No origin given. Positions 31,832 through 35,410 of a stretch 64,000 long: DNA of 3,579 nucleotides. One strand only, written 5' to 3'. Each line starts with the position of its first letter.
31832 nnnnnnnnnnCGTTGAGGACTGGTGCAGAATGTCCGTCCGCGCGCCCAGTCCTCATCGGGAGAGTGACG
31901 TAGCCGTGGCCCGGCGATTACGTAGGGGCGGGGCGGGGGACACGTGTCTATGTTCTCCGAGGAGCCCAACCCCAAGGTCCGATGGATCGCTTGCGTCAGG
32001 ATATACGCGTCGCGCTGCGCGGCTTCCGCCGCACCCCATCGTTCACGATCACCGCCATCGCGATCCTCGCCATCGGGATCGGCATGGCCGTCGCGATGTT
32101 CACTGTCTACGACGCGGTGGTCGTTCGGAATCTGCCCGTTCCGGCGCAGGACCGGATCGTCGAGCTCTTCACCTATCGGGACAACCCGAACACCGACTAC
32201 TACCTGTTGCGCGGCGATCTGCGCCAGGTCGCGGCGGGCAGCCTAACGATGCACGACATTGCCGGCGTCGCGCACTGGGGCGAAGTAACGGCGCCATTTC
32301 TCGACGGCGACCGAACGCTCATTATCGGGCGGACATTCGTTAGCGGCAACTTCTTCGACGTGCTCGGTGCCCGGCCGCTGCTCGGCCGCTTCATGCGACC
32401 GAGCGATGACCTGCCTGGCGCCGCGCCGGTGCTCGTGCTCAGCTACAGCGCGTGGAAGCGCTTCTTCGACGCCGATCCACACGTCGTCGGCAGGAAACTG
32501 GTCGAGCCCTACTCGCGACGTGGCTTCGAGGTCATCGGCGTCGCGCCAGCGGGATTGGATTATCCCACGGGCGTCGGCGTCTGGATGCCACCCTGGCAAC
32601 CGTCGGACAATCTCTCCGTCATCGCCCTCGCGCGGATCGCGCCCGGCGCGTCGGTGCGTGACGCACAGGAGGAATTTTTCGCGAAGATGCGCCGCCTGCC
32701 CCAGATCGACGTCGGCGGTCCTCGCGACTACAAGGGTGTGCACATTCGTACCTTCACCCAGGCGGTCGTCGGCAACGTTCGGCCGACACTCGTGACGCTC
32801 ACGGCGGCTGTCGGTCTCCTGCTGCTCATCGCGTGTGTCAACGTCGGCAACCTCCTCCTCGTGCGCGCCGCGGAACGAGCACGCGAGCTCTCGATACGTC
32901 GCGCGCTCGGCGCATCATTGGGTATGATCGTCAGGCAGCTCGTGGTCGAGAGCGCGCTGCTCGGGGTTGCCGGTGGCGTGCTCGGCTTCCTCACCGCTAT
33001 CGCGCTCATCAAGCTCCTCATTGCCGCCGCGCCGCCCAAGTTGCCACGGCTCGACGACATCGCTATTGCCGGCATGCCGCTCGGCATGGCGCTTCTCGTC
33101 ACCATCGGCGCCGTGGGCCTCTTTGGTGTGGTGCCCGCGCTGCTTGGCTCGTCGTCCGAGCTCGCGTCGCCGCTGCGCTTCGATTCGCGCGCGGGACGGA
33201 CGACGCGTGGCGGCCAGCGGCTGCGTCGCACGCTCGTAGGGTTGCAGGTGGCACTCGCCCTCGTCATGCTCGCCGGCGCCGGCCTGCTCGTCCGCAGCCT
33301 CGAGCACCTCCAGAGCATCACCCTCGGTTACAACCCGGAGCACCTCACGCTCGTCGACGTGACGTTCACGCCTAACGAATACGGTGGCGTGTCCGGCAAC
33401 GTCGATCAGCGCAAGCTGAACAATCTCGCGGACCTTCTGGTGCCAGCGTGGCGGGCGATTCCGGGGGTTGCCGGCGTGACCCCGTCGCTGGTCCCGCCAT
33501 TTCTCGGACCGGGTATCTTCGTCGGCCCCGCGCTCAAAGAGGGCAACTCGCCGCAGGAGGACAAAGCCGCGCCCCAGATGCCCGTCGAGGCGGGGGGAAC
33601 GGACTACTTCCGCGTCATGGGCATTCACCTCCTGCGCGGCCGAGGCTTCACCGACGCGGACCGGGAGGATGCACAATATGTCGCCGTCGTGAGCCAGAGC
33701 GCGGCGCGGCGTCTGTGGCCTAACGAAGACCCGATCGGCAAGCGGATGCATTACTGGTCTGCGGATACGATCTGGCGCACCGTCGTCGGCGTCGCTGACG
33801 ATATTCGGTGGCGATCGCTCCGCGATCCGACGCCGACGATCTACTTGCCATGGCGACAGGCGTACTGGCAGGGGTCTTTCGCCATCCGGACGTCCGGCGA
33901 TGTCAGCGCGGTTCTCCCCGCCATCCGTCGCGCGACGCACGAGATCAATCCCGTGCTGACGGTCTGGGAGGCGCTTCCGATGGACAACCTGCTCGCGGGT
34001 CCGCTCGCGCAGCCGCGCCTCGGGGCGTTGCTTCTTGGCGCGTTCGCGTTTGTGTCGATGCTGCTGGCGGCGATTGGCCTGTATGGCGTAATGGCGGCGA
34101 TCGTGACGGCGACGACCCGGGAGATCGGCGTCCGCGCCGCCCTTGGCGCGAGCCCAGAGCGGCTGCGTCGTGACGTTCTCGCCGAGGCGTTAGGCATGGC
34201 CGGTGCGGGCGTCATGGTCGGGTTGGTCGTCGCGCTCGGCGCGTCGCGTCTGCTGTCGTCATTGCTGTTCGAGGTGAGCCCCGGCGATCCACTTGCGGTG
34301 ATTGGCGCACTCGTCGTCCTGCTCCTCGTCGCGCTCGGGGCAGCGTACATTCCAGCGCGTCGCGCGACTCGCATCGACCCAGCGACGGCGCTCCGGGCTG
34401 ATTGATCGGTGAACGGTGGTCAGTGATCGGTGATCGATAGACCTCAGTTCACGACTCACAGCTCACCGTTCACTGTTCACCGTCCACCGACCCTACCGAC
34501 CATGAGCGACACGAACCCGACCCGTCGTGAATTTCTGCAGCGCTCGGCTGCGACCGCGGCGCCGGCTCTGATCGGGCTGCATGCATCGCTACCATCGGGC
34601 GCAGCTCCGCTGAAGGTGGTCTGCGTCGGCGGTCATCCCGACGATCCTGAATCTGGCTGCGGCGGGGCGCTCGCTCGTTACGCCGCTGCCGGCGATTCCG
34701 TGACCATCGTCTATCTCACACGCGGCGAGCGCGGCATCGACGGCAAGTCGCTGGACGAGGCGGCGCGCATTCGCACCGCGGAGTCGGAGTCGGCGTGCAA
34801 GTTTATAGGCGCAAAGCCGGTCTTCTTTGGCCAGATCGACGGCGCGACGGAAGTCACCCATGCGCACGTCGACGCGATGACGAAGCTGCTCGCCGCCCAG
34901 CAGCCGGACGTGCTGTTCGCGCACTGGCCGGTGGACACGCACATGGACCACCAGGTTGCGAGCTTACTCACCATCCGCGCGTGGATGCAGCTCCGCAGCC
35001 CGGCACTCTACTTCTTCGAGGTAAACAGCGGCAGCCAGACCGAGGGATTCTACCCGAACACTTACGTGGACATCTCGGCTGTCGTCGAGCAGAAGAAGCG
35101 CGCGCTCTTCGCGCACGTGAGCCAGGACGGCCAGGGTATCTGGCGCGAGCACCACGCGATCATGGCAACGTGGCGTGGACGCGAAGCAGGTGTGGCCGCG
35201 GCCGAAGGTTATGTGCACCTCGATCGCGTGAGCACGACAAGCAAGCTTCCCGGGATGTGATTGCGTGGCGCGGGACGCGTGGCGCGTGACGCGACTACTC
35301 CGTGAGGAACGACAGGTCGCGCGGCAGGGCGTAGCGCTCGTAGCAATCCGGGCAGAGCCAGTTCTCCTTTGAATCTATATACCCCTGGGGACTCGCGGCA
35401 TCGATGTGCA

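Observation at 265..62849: Hyper-abundant non-palindromic octamer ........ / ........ scattered through genes and spacers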

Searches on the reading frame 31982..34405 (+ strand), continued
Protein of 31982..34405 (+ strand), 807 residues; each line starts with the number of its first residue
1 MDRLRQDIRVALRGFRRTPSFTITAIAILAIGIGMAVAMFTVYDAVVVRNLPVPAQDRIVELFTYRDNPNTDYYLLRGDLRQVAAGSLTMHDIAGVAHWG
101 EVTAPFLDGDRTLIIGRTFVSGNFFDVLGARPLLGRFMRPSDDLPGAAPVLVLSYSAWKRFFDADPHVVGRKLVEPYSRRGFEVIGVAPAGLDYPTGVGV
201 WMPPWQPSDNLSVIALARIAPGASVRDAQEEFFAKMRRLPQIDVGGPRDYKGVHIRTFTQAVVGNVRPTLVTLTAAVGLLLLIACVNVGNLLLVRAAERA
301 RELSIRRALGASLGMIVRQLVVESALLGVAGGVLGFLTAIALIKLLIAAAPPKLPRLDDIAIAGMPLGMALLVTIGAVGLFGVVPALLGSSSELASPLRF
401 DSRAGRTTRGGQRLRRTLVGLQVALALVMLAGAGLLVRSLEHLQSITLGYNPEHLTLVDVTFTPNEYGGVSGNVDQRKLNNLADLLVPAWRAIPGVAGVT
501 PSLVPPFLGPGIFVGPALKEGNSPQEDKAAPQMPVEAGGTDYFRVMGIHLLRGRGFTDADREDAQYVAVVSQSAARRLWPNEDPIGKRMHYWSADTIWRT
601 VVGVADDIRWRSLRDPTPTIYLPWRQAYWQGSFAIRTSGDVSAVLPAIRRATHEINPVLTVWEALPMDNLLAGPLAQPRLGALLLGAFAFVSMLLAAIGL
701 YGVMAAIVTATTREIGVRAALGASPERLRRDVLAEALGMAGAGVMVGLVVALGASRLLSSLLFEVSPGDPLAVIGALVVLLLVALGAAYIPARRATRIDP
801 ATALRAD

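Call 43: find_encoding_contigs(protein=P0147, flank=10000, max_places=1)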
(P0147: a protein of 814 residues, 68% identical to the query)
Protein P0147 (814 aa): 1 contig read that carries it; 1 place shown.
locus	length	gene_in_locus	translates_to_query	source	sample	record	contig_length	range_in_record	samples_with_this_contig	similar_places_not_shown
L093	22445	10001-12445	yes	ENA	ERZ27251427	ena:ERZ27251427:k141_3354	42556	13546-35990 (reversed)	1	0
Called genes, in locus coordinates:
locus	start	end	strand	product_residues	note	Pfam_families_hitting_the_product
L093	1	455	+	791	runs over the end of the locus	PF12704:MacB_PCD, PF02687:FtsX, PF12704:MacB_PCD, PF02687:FtsX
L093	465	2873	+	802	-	PF12704:MacB_PCD, PF02687:FtsX, PF12704:MacB_PCD, PF02687:FtsX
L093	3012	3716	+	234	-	PF00005:ABC_tran, PF13304:AAA_21 (weak)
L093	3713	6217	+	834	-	PF12704:MacB_PCD, PF02687:FtsX, PF12704:MacB_PCD, PF02687:FtsX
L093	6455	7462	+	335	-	PF13349:DUF4097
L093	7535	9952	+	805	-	PF12704:MacB_PCD, PF02687:FtsX, PF12704:MacB_PCD, PF02687:FtsX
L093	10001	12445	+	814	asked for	PF12704:MacB_PCD, PF02687:FtsX, PF12704:MacB_PCD, PF02687:FtsX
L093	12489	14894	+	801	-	PF12704:MacB_PCD, PF02687:FtsX, PF12704:MacB_PCD, PF02687:FtsX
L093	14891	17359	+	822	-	PF12704:MacB_PCD, PF02687:FtsX, PF12704:MacB_PCD, PF02687:FtsX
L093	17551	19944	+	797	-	PF12704:MacB_PCD, PF02687:FtsX, PF12704:MacB_PCD, PF02687:FtsX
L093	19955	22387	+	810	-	PF12704:MacB_PCD, PF02687:FtsX, PF12704:MacB_PCD, PF02687:FtsX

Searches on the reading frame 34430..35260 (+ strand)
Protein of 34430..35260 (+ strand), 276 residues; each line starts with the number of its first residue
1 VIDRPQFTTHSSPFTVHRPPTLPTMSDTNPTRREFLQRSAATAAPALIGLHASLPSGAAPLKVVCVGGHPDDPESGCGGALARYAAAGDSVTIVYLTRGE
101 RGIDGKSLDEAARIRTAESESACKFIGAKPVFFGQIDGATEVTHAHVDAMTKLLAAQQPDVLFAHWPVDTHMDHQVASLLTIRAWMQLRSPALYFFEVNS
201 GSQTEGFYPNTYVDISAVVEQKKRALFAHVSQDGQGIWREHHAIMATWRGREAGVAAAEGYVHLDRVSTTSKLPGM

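Call 71: search_protein_families(library=pfam, proteins=[window:34430-35260:+], max_evalue=0.00001)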
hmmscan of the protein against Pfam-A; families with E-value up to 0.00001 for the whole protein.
window:34430-35260:+ (276 aa): 1 family
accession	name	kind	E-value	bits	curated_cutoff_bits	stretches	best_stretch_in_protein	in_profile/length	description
PF02585.22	PIG-L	-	1.7e-23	84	28.2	1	65-184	2-128/129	GlcNAc-PI de-N-acetylase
